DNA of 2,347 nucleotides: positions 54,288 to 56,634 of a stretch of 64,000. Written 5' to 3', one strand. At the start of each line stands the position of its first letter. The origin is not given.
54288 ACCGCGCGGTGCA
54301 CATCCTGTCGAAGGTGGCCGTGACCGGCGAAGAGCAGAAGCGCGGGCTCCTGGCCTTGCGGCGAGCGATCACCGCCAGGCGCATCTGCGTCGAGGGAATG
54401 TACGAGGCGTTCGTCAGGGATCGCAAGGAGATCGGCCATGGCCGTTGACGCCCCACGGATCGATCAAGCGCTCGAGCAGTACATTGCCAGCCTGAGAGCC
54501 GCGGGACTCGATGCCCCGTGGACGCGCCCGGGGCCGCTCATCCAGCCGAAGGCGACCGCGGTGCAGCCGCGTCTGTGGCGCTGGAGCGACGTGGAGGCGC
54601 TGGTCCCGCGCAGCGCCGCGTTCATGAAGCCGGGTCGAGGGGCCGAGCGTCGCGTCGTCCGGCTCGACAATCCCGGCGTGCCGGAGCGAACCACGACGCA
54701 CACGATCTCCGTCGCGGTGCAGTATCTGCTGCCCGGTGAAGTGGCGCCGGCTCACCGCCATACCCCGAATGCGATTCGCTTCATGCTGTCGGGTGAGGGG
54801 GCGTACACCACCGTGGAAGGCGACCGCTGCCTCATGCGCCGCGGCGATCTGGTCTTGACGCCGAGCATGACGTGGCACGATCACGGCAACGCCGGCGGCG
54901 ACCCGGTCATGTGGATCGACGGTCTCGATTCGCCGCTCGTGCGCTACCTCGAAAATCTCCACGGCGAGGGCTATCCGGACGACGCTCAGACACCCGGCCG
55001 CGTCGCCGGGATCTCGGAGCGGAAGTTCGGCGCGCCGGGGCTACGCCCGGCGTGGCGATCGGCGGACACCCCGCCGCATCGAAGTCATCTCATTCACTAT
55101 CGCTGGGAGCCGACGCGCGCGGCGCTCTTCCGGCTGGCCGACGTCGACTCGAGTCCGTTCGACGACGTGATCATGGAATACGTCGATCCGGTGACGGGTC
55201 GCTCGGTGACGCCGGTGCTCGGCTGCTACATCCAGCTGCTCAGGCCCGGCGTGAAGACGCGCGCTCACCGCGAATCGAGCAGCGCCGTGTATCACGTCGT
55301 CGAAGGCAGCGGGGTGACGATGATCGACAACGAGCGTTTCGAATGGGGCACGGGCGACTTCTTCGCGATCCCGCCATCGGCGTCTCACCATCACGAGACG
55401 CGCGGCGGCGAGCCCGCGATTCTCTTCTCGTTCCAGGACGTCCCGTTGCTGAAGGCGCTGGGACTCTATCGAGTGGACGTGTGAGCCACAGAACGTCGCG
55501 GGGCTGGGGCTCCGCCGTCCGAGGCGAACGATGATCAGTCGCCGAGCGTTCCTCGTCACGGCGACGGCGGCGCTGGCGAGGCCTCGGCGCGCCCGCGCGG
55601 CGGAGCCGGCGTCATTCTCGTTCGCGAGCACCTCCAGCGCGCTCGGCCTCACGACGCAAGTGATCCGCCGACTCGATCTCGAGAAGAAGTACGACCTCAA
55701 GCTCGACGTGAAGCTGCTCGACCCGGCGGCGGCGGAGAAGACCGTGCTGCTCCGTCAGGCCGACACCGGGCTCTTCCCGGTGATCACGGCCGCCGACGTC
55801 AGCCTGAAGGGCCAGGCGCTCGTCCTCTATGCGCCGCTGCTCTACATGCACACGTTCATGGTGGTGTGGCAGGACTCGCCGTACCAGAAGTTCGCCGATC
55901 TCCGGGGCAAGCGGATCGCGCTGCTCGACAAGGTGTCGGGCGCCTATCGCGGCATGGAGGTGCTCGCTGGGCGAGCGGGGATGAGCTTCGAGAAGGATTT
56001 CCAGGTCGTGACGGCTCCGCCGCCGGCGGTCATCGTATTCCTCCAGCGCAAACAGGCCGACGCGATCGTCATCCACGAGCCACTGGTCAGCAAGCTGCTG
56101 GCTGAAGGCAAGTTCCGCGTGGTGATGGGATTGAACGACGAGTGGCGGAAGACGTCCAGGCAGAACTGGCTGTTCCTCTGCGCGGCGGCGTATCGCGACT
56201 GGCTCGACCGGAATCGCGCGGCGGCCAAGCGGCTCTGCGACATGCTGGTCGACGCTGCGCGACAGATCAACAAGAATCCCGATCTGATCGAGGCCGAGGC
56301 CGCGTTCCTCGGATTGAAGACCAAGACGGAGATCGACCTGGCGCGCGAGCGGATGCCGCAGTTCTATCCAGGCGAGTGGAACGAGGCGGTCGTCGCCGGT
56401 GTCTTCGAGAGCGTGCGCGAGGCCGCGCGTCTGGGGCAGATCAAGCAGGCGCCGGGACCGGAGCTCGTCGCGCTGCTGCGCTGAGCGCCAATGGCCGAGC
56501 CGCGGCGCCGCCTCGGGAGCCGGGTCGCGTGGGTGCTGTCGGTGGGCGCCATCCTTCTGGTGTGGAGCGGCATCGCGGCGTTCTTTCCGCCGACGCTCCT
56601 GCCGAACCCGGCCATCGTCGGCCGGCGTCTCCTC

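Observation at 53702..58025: Heme-oxygenase-like diiron enzyme, gentisate-dioxygenase-like bicupin and NitT-type importer in one operon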

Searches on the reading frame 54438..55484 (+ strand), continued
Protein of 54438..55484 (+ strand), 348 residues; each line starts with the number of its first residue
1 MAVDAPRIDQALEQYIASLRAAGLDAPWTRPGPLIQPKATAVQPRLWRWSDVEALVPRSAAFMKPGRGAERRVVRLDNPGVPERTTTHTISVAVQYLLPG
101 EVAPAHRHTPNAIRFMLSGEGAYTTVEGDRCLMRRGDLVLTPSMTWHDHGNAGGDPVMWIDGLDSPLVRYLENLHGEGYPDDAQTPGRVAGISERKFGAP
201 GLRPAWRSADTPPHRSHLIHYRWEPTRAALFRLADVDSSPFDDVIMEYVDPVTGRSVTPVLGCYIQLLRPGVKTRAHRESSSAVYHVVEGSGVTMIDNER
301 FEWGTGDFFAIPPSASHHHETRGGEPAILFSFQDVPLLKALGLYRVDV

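Call 41: search_solved_structures(query=window:54438-55484:+, max_evalue=1e-20, show_alignments=5)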
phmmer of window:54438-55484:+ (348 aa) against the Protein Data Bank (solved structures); distinct sequences matched with E-value up to 1e-20: 6.
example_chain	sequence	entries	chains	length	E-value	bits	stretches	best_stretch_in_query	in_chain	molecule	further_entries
2d40_A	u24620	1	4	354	8e-66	225.9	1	13-345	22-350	putative gentisate 1,2-dioxygenase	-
3bu7_A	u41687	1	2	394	1.4e-62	215.2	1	11-344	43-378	Gentisate 1,2-dioxygenase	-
3nst_A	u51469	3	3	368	9.3e-54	186.2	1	19-346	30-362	Gentisate 1,2-dioxygenase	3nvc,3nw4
4fag_A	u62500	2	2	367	1.9e-53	185.2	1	19-346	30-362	Gentisate 1,2-dioxygenase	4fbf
2phd_A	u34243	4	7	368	3.5e-53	184.3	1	19-346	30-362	Gentisate 1,2-dioxygenase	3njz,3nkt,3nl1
4fah_A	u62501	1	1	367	1e-52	182.8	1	19-346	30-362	Gentisate 1,2-dioxygenase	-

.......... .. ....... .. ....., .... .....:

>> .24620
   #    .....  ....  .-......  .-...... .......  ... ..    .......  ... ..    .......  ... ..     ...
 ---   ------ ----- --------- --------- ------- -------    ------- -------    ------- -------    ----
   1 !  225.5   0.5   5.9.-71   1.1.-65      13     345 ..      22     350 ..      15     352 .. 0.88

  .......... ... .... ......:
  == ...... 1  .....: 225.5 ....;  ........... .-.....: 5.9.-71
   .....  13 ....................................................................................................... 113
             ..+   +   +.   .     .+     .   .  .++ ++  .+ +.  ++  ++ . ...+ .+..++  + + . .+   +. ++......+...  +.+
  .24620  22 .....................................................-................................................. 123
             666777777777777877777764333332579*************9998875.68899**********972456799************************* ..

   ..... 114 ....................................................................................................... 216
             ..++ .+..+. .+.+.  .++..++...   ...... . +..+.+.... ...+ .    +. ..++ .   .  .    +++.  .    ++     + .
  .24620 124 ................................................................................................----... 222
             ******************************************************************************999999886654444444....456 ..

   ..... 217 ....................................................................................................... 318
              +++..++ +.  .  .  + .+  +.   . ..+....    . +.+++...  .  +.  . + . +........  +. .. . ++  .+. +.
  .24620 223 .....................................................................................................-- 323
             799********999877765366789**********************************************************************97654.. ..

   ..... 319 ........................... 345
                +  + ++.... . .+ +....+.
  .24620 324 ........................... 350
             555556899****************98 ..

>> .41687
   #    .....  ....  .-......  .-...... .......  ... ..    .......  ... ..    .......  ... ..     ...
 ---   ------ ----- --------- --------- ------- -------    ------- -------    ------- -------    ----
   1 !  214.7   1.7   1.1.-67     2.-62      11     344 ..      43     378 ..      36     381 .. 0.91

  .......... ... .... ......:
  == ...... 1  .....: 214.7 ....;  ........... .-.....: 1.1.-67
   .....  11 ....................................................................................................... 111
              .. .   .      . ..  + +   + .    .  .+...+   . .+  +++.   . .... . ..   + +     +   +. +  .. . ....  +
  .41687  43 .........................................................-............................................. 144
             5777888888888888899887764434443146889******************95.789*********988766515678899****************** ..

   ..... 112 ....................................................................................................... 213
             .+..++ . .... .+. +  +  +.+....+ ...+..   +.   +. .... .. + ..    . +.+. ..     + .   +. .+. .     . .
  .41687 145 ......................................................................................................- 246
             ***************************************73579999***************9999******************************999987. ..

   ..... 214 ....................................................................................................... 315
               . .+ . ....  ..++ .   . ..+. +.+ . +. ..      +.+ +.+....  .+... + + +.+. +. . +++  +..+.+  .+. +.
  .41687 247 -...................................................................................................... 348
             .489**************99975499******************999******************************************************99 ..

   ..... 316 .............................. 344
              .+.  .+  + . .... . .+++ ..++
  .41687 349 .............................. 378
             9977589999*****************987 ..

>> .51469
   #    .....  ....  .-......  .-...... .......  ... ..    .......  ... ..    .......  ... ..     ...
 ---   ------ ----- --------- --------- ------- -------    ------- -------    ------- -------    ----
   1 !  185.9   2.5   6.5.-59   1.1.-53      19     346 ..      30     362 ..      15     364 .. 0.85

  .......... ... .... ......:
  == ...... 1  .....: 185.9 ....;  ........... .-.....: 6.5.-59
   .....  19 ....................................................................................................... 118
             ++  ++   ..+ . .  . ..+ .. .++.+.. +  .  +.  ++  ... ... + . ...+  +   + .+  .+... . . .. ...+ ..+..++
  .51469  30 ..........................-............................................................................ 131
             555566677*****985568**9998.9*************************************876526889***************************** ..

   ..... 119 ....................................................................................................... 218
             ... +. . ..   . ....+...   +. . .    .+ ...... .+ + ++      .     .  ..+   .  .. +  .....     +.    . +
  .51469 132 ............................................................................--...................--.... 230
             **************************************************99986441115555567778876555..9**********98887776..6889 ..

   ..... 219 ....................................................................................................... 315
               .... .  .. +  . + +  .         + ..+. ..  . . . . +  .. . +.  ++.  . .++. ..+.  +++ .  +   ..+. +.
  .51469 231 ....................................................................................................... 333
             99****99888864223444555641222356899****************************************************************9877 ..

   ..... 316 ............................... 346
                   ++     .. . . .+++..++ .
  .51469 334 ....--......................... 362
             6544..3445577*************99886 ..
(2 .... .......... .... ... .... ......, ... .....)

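Call 48: search_protein_families(library=pfam, proteins=[L051:7950-8723:+, L051:8734-9708:+, L051:4655-6121:-, L051:3005-4639:-], max_evalue=0.0001)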
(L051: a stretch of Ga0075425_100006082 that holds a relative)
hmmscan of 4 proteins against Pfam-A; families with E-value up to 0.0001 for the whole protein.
L051:7950-8723:+ (257 aa): 1 family
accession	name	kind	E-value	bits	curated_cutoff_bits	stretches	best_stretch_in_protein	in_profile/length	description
PF00296.26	Bac_luciferase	-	8.7e-21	75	27.9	2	14-94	23-108/314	Luciferase-like monooxygenase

L051:8734-9708:+ (324 aa): 1 family
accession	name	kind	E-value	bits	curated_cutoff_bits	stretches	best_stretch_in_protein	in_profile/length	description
PF03401.19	TctC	-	3.1e-58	197.9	27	1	46-319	3-273/274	Tripartite tricarboxylate transporter family receptor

L051:4655-6121:- (488 aa): 1 family
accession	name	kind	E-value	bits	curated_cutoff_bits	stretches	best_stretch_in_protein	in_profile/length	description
PF00753.33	Lactamase_B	-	5.2e-13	49.8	22.7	1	283-434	2-152/196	Metallo-beta-lactamase superfamily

L051:3005-4639:- (544 aa): 3 families
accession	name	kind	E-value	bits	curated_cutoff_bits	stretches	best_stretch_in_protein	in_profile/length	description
PF00205.28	TPP_enzyme_M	-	7.9e-37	126.5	30.4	1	184-317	1-137/137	Thiamine pyrophosphate enzyme, central domain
PF02775.26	TPP_enzyme_C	-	2.1e-25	89.7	21.9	1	385-532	1-150/151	Thiamine pyrophosphate enzyme, C-terminal TPP binding domain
PF02776.23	TPP_enzyme_N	-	2.4e-23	82.6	26.8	1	1-104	1-106/119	Thiamine pyrophosphate enzyme, N-terminal TPP binding domain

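Call 51: find_encoding_contigs(protein=P0273, flank=9000, max_places=2)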
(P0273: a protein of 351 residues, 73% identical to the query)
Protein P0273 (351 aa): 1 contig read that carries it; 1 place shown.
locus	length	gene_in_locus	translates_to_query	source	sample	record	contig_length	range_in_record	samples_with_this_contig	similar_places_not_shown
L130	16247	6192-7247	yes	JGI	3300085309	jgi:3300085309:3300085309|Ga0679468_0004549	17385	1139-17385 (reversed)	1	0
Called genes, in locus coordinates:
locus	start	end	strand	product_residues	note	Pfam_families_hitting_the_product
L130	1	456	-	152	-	?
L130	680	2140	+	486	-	PF11794:HpaB_N, PF03241:HpaB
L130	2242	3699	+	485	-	-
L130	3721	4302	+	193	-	PF03167:UDG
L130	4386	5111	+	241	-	PF03070:TENA_THI-4 (weak), PF14518:Haem_oxygenas_2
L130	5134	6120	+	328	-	PF00389:2-Hacid_dh, PF02826:2-Hacid_dh_C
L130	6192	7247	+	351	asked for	PF00190:Cupin_1 (faint), PF02041:Auxin_BP (faint), PF12973:Cupin_7 (faint), PF02311:AraC_binding (faint), PF07883:Cupin_2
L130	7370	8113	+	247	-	-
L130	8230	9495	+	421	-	PF07690:MFS_1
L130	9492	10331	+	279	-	PF14801:TrmI-like_N, PF21985:TR61B_FKBP-like (weak), PF08704:GCD14, PF01135:PCMT, PF13649:Methyltransf_25 (faint), PF13847:Methyltransf_31 (weak)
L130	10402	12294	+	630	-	PF13623:SurA_N_2, PF13624:SurA_N_3, PF09312:SurA_N (weak), PF13145:Rotamase_2, PF13616:Rotamase_3, PF00639:Rotamase, PF13145:Rotamase_2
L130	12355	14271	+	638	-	PF16177:ACAS_N, PF00501:AMP-binding, PF13193:AMP-binding_C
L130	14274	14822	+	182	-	PF02627:CMD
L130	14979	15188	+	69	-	-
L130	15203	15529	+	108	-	-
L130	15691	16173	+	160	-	PF03449:GreA_GreB_N, PF01272:GreA_GreB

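Call 65: search_protein_families(library=ncbifam, proteins=[L053:3634-4818:+, L051:7950-8723:+, L130:7370-8113:+, L130:2242-3699:+, L049:5099-5665:+, L130:8230-9495:+], max_evalue=0.001)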
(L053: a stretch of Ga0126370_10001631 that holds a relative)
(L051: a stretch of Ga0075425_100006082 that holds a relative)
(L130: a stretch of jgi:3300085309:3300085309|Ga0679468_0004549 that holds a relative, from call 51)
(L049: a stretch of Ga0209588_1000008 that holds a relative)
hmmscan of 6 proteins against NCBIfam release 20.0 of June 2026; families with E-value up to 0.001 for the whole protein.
L053:3634-4818:+ (394 aa): 1 family
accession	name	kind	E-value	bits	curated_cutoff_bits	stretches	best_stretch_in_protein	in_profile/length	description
NF040900.1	porin_ExtI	equivalog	9.6e-13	47.7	150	1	14-295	16-284/403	selenite/tellurite reduction operon porin ExtI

L051:7950-8723:+ (257 aa): 12 families
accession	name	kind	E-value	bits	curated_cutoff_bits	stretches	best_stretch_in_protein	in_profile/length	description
TIGR03841.1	F420_Rv3093c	subfamily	7.5e-27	94.5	213.65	2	112-245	145-274/298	LLM class F420-dependent oxidoreductase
TIGR03564.1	F420_MSMEG_4879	subfamily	3.7e-23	82.5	234.25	2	109-226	133-254/265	TIGR03564 family F420-dependent LLM class oxidoreductase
TIGR03620.1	F420_MSMEG_4141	subfamily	1.3e-20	73.9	219.8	1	19-250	23-257/280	TIGR03620 family F420-dependent LLM class oxidoreductase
NF002619.0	PRK02271.1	equivalog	1e-14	54.6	276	2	116-198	154-237/329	5,10-methylenetetrahydromethanopterin reductase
TIGR03559.1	F420_Rv3520c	subfamily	2e-13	50.1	335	2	18-95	17-95/325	LLM class F420-dependent oxidoreductase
TIGR03617.1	F420_MSMEG_2256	subfamily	3.3e-13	49.2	278.15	1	113-250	139-283/318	TIGR03617 family F420-dependent LLM class oxidoreductase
TIGR03857.1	F420_MSMEG_2249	hypoth_equivalog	5.2e-13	48.9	218.4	2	110-238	148-278/329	TIGR03857 family LLM class F420-dependent oxidoreductase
TIGR03555.1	F420_mer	equivalog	2.5e-10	40.3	348.7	1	114-248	151-287/325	5,10-methylenetetrahydromethanopterin reductase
TIGR04024.1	F420_NP1902A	hypoth_equivalog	1.2e-09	37.3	345.4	1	14-96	15-98/330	TIGR04024 family LLM class F420-dependent oxidoreductase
TIGR03621.1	F420_MSMEG_2516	subfamily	1.1e-06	28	213.15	1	4-92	4-94/295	TIGR03621 family F420-dependent LLM class oxidoreductase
TIGR03842.1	F420_CPS_4043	hypoth_equivalog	2.6e-06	26.8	295.45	1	113-166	144-197/329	TIGR03842 family LLM class F420-dependent oxidoreductase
TIGR03619.1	F420_Rv2161c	subfamily_domain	8.8e-05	22.2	166.9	0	37-91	42-97/247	TIGR03619 family F420-dependent LLM class oxidoreductase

L130:7370-8113:+ (247 aa): 0 families

L130:2242-3699:+ (485 aa): 0 families

L049:5099-5665:+ (188 aa): 5 families
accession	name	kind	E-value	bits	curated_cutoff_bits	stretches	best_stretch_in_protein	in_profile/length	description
NF004685.0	PRK06029.1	subfamily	5.2e-79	264.7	188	1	1-183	2-185/187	UbiX family flavin prenyltransferase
TIGR00421.1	ubiX_pad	subfamily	2.1e-77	258.9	108.9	1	2-182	1-181/181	UbiX family flavin prenyltransferase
NF041206.1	VdcB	exception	7.7e-75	250.6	290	1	2-183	1-183/184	non-oxidative hydroxyarylic acid decarboxylases subunit B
NF041218.1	BagM_FevK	exception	3.7e-66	222.6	420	1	1-183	1-184/215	bagremycin/ferroverdin biosynthesis UbiX family decarboxylase BagM/FevK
TIGR00521.1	coaBC_dfp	equivalog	7.4e-05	22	219.7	1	1-104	4-107/392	bifunctional phosphopantothenoylcysteine decarboxylase/phosphopantothenate--cysteine ligase CoaBC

L130:8230-9495:+ (421 aa): 8 families
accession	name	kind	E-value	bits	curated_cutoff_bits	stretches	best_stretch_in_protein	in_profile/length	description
TIGR00881.1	2A0104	subfamily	3.2e-13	49.4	407.75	2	59-212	10-162/379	phosphoglycerate transporter protein PgtP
TIGR00899.1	2A0120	subfamily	7.2e-09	35.2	522.3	1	54-414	7-373/375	sugar efflux transporter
TIGR00895.1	2A0115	subfamily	9.6e-09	34.6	418.55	1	63-218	36-193/398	aromatic acid/H+ symport family MFS transporter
TIGR00880.1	2_A_01_02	superfamily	7.9e-07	29.3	131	1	288-415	5-138/141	multidrug resistance protein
TIGR00891.1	2A0112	subfamily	2.9e-05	23.3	552.9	1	95-150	63-118/405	sialate:H+ symport family MFS transporter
NF038246.1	bile_salt_MFS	equivalog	0.00011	21.2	400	0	67-220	29-188/408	conjugated bile salt MFS transporter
NF033135.1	cmx_cmrA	equivalog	0.00022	20.4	400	1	62-407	21-369/374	Cmx/CmrA family chloramphenicol efflux MFS transporter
NF053757.1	BclibactTpBcbE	equivalog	0.00049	19.1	600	1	44-131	3-89/394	bacillibactin exporter BcbE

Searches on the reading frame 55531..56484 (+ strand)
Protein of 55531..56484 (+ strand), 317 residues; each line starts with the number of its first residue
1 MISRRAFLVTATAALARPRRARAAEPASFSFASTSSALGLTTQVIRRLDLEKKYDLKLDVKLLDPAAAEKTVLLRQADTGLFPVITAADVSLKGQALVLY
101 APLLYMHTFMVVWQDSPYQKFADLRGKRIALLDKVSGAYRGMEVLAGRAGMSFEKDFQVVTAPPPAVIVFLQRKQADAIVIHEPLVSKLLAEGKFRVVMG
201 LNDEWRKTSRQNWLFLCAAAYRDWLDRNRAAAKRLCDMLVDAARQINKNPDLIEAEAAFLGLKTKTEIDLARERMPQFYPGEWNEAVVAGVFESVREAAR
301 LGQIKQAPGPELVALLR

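Call 3: search_protein_families(library=pfam, proteins=[window:55531-56484:+], max_evalue=0.01)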
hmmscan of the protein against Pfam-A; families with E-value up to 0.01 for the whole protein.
window:55531-56484:+ (317 aa): 4 families
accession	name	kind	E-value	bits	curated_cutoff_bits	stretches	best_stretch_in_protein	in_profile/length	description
PF12974.12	Phosphonate-bd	-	2.8e-08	33.9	27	1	51-198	24-184/242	ABC transporter, phosphonate, periplasmic substrate-binding protein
PF13379.11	NMT1_2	-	6e-08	33.2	24.7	1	83-254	80-245/252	NMT1-like family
PF09084.16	NMT1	-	8.1e-07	29.6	20.5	1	58-251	21-214/216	NMT1/THI5 like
PF16868.10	NMT1_3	-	0.0072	16.4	27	0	107-182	91-167/289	NMT1-like family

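Call 4: search_protein_families(library=ncbifam, proteins=[window:55531-56484:+], max_evalue=0.01)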
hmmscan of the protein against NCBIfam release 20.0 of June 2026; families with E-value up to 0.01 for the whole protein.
window:55531-56484:+ (317 aa): 6 families
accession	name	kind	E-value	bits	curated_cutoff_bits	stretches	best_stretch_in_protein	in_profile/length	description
TIGR01728.1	SsuA_fam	subfamily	3.1e-16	59.4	163.5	1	79-271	57-243/290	aliphatic sulfonate ABC transporter substrate-binding protein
TIGR02122.1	TRAP_TAXI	subfamily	9.1e-11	41.2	84.35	1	105-182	119-197/320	TAXI family TRAP transporter solute-binding subunit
NF008588.0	PRK11553.1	subfamily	6.7e-08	31.8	299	1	109-242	112-236/319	aliphatic sulfonate ABC transporter substrate-binding protein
TIGR01729.1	taurine_ABC_bnd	equivalog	2.1e-06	27.4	304.25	1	106-256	80-223/300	taurine ABC transporter substrate-binding protein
TIGR01098.1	3A0109s03R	subfamily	0.00082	18.9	112.05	1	107-190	121-208/253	phosphate/phosphite/phosphonate ABC transporter substrate-binding protein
NF008553.0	PRK11480.1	equivalog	0.0037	16.5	490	1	118-214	114-208/320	taurine ABC transporter substrate-binding protein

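Call 54: search_solved_structures(query=window:55531-56484:+, max_evalue=0.01)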
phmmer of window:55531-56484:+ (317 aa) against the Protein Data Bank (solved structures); distinct sequences matched with E-value up to 0.01: 2.
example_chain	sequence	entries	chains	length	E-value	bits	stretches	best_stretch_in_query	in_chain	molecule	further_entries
6ssy_A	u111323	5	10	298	0.0029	19.9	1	82-252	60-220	Taurine-binding periplasmic protein | Taurine ABC transporter substrate-binding protein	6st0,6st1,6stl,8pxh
2x26_A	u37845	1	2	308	0.0033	19.7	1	108-203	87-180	PERIPLASMIC ALIPHATIC SULPHONATES-BINDING PROTEIN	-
